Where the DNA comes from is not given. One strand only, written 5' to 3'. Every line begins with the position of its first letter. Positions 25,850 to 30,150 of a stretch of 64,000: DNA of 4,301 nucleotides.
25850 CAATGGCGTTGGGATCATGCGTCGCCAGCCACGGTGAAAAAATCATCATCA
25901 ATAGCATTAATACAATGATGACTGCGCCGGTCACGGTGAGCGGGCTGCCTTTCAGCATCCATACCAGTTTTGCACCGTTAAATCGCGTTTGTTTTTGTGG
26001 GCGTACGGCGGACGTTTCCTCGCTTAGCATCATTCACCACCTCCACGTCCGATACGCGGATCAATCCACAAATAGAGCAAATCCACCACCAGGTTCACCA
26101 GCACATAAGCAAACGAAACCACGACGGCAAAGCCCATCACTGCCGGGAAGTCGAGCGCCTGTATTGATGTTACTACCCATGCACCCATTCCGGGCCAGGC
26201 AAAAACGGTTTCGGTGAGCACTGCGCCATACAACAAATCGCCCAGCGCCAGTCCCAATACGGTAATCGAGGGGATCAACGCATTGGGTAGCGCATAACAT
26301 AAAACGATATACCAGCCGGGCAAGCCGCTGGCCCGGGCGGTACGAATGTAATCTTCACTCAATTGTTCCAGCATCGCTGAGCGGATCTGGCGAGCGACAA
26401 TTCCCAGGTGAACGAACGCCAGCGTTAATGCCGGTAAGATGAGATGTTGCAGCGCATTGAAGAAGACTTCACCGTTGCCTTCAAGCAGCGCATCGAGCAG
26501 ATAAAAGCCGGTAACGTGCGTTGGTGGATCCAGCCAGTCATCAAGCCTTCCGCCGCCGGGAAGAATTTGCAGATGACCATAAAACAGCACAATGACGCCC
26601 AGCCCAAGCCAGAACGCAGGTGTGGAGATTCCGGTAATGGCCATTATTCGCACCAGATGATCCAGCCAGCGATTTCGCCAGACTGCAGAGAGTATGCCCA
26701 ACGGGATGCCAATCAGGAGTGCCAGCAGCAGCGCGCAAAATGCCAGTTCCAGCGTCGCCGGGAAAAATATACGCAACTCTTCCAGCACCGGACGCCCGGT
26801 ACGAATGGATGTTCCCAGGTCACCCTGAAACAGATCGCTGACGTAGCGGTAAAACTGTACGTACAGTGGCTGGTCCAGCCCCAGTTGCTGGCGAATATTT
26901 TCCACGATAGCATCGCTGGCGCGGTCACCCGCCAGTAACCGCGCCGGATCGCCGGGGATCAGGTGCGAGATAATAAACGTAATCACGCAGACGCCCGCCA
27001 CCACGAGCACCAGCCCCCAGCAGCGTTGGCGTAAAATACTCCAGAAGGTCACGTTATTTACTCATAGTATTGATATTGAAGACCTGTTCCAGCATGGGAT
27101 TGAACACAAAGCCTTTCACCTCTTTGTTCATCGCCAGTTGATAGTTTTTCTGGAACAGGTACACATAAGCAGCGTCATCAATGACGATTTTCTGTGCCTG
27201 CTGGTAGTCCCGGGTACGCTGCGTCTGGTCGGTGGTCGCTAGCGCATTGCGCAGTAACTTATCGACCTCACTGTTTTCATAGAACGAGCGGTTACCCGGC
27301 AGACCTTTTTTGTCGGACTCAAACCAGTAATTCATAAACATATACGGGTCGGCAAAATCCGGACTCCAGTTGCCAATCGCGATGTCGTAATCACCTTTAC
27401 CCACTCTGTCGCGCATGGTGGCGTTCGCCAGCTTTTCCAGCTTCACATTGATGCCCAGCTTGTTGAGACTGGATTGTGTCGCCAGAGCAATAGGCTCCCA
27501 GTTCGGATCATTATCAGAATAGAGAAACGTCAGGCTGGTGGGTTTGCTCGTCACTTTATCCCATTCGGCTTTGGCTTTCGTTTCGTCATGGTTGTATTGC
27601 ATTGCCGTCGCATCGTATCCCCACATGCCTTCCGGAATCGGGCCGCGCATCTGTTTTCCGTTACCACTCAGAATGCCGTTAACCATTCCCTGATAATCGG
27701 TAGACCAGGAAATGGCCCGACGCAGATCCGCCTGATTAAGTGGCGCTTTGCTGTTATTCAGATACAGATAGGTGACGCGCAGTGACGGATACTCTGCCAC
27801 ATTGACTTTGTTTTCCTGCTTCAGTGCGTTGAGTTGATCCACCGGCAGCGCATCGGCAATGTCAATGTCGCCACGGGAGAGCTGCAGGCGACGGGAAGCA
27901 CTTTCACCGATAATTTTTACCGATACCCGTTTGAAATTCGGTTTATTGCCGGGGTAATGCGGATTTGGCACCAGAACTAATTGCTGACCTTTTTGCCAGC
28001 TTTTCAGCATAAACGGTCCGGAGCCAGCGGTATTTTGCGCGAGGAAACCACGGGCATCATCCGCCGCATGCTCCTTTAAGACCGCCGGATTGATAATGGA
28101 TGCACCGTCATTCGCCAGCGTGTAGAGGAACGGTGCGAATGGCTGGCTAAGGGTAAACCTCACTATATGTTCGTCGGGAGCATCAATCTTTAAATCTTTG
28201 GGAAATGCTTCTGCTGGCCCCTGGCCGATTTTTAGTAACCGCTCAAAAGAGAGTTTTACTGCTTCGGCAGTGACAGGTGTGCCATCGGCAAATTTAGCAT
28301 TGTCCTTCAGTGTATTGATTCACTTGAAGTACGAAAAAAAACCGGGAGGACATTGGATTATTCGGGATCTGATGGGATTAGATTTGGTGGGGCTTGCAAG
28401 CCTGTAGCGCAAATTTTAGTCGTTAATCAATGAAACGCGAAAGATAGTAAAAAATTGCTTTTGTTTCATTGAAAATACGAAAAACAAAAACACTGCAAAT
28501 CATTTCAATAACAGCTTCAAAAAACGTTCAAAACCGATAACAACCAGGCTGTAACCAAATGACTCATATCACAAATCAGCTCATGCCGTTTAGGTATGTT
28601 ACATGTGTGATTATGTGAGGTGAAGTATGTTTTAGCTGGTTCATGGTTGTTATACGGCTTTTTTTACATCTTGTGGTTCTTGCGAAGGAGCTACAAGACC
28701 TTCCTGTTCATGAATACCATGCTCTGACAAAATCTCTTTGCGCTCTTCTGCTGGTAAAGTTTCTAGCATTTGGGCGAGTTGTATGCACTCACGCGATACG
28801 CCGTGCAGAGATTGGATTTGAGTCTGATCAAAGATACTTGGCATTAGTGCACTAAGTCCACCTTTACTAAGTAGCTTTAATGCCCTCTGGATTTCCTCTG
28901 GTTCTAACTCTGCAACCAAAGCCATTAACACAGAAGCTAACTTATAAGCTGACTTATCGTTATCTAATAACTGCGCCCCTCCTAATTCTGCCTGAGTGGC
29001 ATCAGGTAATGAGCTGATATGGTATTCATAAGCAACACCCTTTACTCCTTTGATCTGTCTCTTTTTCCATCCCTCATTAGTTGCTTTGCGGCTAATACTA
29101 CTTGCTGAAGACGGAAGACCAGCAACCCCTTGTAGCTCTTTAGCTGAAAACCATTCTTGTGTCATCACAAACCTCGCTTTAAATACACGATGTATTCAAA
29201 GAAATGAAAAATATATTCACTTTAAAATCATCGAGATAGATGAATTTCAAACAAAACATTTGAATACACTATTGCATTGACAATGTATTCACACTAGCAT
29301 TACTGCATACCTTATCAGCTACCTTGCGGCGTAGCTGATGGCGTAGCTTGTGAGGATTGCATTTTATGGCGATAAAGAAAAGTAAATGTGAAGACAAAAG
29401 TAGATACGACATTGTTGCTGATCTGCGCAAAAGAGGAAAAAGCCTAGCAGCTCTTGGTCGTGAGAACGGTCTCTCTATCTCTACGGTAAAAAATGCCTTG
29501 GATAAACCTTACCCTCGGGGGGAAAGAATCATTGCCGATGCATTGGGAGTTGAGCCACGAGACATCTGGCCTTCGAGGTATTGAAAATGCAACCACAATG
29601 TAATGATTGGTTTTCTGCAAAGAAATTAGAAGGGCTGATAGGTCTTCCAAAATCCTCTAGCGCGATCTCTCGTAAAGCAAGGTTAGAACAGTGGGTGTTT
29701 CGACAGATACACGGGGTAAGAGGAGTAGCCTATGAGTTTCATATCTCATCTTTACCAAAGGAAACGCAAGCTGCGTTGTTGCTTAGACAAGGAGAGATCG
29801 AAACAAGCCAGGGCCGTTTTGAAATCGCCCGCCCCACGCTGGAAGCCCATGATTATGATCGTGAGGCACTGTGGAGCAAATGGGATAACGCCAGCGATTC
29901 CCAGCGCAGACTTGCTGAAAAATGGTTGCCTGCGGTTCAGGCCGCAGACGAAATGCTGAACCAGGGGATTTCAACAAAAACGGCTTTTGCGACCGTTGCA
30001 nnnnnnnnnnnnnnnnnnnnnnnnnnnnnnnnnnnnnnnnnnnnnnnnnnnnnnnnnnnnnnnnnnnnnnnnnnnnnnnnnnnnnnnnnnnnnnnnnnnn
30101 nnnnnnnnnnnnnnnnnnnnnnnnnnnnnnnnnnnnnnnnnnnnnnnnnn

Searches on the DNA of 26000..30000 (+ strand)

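Call 22: search_dna_similar(query=window:26000-30000:+, collection=ecoli_genomes, mode=near, max_rows=8)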
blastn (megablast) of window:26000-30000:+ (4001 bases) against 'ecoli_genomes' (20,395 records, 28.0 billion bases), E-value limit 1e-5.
Records with a match: 4294; places in all: 4379; records where one place covers at least 80% of the query: 0.
Genomes with a match: 4293 of 5426; with a place that covers at least 80% of the query: 0. Places per genome that has any: lowest 1, median 1, highest 3. On chromosomes: 4375 places; on plasmids: 4.
Best place of each record, by identity: >=99% 103; 95-99% 4187; 90-95% 4.
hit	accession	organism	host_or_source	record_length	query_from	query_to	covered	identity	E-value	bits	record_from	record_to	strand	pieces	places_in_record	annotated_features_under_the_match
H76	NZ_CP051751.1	Escherichia coli strain SCU-301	Homo sapiens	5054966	1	2314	58%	100.0%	0e+0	4268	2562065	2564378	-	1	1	ddpA: ABC transporter substrate-binding protein | ddpB: ABC transporter permease | ddpC: D,D-dipeptide ABC transporter permease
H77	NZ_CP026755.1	Escherichia coli strain AR_0077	missing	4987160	1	2311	58%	99.7%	0e+0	4224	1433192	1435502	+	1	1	ddpA: ABC transporter substrate-binding protein | ddpB: ABC transporter permease | ddpC: D,D-dipeptide ABC transporter permease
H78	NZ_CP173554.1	Escherichia coli strain 98203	Homo sapiens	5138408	1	2314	58%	99.4%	0e+0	4202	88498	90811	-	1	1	ddpA: ABC transporter substrate-binding protein | ddpB: ABC transporter permease | ddpC: D,D-dipeptide ABC transporter permease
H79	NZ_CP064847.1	Escherichia coli strain 20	wastewater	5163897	1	2314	58%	99.4%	0e+0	4196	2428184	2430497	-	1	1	ddpA: ABC transporter substrate-binding protein | ddpB: ABC transporter permease | ddpC: D,D-dipeptide ABC transporter permease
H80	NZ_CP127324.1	Escherichia coli strain 980-2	hospital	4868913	1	2314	58%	99.4%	0e+0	4196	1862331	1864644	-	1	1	ddpA: ABC transporter substrate-binding protein | ddpB: ABC transporter permease | ddpC: D,D-dipeptide ABC transporter permease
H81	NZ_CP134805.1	Escherichia coli strain E7-1N7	agricultural environment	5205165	1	2314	58%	99.4%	0e+0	4196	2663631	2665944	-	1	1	ddpA: ABC transporter substrate-binding protein | ddpB: ABC transporter permease | ddpC: D,D-dipeptide ABC transporter permease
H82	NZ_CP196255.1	Escherichia coli strain ECE313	Homo sapiens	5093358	1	2314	58%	99.4%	0e+0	4196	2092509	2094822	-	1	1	ddpA: ABC transporter substrate-binding protein | ddpB: ABC transporter permease | ddpC: D,D-dipeptide ABC transporter permease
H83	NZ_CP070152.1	Escherichia coli strain FDAARGOS_1285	Homo sapiens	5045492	1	2311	58%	99.5%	0e+0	4202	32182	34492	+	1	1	ddpA: ABC transporter substrate-binding protein | ddpB: ABC transporter permease | ddpC: D,D-dipeptide ABC transporter permease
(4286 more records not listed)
